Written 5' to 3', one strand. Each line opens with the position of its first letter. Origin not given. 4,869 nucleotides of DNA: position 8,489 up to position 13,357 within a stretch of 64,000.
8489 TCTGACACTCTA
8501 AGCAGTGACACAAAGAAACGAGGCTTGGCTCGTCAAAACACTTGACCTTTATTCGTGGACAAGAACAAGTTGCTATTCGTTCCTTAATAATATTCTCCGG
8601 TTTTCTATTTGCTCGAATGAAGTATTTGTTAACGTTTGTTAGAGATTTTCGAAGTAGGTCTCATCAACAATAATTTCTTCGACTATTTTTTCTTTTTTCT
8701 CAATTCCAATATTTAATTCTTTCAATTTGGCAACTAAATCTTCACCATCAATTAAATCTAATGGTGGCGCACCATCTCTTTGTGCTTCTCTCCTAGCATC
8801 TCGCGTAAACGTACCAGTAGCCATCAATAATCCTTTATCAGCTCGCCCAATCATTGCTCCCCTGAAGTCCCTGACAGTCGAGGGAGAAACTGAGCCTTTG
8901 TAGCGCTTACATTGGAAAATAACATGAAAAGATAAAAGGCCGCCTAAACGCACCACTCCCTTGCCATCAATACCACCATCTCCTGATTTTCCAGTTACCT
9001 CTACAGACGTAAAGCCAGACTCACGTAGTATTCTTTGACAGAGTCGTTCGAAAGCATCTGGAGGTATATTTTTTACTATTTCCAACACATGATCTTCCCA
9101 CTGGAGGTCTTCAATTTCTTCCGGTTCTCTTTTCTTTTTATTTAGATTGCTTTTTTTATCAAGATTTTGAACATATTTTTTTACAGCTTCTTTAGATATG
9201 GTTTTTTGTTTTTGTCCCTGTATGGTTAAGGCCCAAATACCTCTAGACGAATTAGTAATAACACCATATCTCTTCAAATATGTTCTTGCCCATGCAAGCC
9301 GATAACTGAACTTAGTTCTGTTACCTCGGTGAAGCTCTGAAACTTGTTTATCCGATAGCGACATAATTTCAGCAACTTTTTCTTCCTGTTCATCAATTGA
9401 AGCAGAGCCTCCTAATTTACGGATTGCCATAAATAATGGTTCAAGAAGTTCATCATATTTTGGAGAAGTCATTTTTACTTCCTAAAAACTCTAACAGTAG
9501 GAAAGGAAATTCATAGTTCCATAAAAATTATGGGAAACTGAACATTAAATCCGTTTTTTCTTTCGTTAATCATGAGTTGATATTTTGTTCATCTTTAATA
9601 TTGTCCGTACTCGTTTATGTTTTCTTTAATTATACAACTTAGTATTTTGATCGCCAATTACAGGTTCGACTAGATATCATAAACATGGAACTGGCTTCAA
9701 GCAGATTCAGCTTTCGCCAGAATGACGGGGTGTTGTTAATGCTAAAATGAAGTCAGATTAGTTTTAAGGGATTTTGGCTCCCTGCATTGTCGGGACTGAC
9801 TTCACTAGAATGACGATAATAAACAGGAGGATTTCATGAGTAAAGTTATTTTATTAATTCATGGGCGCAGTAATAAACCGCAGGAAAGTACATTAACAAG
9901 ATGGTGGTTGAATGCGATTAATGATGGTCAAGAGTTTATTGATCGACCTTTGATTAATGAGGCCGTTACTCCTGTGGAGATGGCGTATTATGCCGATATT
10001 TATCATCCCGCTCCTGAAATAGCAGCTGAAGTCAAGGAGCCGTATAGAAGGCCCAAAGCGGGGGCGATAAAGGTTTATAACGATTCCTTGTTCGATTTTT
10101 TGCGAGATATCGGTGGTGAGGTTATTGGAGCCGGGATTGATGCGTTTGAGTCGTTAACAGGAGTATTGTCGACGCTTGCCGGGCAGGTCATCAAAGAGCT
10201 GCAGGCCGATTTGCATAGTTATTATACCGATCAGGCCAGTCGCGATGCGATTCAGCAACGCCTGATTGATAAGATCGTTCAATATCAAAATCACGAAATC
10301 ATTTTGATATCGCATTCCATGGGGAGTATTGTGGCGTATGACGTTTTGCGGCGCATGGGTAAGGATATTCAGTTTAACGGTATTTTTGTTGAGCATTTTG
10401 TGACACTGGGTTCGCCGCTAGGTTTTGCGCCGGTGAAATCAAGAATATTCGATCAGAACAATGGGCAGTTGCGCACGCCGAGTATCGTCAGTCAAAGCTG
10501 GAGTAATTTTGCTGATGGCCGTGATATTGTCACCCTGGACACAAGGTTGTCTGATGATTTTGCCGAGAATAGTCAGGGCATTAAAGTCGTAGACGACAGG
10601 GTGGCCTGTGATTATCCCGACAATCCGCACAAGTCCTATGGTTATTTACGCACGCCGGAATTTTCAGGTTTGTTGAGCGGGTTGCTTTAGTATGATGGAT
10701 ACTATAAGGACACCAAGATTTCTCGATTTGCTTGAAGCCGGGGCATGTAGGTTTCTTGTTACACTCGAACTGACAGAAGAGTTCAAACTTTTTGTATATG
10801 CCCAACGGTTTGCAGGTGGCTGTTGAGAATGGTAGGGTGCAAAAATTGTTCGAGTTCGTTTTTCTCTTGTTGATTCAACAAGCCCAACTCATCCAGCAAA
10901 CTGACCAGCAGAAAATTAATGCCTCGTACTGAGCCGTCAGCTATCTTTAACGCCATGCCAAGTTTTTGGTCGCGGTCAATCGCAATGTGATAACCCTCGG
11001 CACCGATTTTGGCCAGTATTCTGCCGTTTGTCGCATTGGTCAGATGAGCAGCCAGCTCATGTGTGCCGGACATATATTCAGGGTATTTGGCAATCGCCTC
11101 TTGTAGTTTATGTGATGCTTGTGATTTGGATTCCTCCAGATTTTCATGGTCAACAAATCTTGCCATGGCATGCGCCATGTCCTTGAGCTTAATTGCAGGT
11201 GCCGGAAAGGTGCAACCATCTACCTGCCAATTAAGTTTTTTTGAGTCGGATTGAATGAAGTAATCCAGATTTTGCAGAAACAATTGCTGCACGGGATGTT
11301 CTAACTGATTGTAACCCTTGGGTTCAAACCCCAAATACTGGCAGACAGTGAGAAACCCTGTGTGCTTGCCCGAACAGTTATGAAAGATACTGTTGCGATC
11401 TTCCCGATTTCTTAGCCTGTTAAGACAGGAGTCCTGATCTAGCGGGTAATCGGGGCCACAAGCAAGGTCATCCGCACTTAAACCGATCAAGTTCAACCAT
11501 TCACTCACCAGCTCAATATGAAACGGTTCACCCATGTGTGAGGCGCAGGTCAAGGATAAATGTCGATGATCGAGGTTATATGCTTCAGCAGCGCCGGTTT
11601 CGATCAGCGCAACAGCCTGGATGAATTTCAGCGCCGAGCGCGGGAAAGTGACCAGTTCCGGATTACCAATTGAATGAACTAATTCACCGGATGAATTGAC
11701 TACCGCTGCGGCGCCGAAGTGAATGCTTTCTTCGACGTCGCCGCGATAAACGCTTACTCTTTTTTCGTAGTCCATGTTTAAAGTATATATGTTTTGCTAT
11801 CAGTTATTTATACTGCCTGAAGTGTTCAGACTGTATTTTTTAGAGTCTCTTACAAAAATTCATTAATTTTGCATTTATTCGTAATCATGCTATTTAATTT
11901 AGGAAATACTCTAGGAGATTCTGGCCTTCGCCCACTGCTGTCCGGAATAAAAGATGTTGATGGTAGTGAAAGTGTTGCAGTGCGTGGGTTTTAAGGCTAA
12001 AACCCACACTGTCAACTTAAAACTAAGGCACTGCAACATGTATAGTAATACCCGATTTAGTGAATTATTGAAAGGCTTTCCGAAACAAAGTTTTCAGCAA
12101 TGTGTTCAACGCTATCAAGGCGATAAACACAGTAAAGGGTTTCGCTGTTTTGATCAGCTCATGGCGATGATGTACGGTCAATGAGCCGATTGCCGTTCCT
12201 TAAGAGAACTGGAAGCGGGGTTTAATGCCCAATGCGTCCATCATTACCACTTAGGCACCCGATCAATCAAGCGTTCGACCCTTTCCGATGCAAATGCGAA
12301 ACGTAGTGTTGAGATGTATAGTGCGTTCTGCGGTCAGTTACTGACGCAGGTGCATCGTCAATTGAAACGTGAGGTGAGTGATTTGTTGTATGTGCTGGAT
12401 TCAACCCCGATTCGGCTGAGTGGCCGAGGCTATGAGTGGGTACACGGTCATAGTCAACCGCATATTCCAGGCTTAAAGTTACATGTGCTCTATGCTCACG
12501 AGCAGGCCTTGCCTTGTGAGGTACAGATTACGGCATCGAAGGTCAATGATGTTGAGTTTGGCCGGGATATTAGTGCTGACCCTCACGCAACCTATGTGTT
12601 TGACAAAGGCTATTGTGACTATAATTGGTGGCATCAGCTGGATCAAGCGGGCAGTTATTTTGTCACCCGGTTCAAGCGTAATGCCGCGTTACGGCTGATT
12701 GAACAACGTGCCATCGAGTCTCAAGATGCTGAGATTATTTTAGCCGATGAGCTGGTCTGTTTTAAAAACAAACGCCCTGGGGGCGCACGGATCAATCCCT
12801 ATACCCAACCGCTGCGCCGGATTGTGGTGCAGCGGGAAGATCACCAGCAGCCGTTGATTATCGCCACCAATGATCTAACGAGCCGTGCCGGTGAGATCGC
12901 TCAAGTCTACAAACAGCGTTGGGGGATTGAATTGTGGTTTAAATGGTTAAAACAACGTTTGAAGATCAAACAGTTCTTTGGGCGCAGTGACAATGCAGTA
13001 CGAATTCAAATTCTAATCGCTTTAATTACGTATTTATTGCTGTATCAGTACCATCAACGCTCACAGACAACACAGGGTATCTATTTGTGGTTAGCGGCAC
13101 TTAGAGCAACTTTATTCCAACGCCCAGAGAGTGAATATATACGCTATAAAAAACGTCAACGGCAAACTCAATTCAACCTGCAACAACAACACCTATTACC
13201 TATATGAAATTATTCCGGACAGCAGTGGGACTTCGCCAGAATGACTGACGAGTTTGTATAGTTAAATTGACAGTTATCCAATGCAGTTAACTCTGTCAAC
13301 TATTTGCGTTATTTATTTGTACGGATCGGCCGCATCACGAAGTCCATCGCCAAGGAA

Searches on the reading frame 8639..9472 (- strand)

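Call 64: search_protein_families(library=pfam, max_evalue=0.000001, proteins=[window:8639-9472:-])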
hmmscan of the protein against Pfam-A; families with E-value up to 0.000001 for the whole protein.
window:8639-9472:- (277 aa): 3 families
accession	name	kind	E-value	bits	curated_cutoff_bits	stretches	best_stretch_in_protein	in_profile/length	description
PF04471.18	Mrr_cat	-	7.1e-29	100.7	21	1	134-248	2-113/115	Restriction endonuclease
PF14338.12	Mrr_N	-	1.8e-19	70.1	29.5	1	6-88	1-83/87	Mrr N-terminal domain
PF22722.2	NA-iREase1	-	4.1e-11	43.3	27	1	141-247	1-105/106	NACHT-associated inactive Restriction Endonuclease 1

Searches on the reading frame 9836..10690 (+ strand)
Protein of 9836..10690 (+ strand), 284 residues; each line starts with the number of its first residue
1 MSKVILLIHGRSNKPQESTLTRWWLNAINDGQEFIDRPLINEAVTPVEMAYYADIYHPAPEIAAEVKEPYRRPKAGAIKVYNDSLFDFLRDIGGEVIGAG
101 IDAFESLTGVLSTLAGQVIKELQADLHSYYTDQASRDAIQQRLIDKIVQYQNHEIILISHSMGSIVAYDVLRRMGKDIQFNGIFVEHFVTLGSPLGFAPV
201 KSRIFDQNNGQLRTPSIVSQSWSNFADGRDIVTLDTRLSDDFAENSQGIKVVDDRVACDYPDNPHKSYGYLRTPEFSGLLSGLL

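Call 48: search_protein_families(library=pfam, proteins=[window:9836-10690:+], max_evalue=0.0001)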
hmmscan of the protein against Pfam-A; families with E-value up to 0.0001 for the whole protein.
window:9836-10690:+ (284 aa): 2 families
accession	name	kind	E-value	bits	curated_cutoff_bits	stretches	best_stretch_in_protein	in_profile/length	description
PF02450.21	LCAT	-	5.3e-06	26.4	21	1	142-199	110-166/392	Lecithin:cholesterol acyltransferase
PF07819.20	PGAP1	-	6.2e-05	23.3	24.3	1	148-202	86-136/233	PGAP1-like alpha/beta domain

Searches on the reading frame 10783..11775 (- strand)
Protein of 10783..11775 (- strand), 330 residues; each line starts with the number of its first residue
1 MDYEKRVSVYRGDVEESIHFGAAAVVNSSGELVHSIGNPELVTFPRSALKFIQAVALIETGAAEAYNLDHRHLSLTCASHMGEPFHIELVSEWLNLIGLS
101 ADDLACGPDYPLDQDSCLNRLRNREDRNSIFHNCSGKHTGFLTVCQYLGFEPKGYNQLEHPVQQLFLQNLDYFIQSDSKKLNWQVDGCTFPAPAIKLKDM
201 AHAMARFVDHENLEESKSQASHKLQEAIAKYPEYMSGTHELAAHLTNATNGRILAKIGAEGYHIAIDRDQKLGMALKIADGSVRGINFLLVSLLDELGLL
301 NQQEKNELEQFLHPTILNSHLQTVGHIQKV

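Call 48: search_protein_families(library=pfam, proteins=[window:10783-11775:-], max_evalue=0.0001)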
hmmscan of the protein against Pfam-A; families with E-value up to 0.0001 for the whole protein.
window:10783-11775:- (330 aa): 1 family
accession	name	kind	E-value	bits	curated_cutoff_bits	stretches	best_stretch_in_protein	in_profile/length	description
PF06089.17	Asparaginase_II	-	3.8e-104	348.6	25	1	7-328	1-321/322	L-asparaginase II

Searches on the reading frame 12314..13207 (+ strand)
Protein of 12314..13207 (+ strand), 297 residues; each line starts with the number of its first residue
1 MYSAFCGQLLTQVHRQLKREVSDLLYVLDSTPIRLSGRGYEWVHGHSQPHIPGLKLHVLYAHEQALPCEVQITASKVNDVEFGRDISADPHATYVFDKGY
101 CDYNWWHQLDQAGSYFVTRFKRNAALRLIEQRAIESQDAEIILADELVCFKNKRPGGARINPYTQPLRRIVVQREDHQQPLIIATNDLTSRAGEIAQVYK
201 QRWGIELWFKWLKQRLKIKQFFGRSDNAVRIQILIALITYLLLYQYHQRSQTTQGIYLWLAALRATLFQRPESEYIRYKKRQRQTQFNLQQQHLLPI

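Call 64: search_protein_families(library=pfam, max_evalue=0.000001, proteins=[window:12314-13207:+])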
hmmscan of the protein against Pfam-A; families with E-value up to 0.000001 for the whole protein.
window:12314-13207:+ (297 aa): 1 family
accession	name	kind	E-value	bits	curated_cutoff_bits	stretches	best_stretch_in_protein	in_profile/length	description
PF01609.27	DDE_Tnp_1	-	8.1e-34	117.6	23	1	25-242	6-200/200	Transposase DDE domain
